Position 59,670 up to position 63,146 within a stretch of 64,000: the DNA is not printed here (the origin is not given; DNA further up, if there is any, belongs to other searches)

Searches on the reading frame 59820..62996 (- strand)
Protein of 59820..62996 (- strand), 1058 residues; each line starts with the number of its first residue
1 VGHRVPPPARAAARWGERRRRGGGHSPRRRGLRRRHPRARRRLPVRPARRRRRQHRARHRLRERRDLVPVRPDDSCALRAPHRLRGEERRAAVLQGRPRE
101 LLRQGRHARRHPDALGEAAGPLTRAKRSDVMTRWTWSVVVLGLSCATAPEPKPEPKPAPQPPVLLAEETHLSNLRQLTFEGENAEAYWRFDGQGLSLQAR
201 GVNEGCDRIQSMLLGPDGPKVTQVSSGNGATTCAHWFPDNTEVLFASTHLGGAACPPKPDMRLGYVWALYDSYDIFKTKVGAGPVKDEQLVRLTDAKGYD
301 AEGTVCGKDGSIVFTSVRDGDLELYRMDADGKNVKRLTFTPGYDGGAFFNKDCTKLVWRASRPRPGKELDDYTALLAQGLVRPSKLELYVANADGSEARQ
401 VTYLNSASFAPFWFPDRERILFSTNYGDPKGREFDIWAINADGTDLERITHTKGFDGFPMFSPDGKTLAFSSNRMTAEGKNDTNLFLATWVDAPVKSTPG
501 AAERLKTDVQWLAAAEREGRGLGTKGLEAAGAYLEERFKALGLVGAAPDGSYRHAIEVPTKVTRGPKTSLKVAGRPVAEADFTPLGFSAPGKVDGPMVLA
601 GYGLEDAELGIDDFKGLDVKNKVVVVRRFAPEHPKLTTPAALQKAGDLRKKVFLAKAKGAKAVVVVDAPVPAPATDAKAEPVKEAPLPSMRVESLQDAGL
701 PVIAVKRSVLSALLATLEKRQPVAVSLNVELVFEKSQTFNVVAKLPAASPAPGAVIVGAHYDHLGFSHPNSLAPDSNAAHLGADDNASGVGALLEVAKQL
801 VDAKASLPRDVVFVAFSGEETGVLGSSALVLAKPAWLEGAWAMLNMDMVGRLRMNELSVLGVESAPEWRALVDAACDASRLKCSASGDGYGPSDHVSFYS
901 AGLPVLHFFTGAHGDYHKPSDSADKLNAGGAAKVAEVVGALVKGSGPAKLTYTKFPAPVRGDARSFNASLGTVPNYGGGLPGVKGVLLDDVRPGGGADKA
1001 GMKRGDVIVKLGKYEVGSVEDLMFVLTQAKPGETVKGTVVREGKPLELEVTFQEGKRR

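Call 23: search_protein_families(library=pfam, proteins=[window:59820-62996:-], max_evalue=0.001)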
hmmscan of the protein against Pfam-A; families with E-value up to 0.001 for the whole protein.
window:59820-62996:- (1058 aa): 7 families
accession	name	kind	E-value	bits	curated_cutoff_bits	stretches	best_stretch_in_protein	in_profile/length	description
PF04389.22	Peptidase_M28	-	1.6e-42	145.8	21.3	1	740-941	1-192/193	Peptidase family M28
PF07676.18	PD40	-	5.8e-21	74.4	20.9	1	446-475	1-30/38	WD40-like Beta Propeller Repeat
PF13180.12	PDZ_2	-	3.8e-11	43.6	27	1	985-1051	13-79/80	PDZ domain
PF01546.33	Peptidase_M20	-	1e-06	29.3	24.6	1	781-836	31-91/206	Peptidase family M20/M25/M40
PF02225.27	PA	-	6.1e-06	26.7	23.9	1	595-708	3-90/95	PA domain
PF17820.7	PDZ_6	-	3.1e-05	24.1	27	1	990-1039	4-52/54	PDZ domain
PF05450.20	Nicastrin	-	0.00053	20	25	1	780-830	19-71/218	Nicastrin large lobe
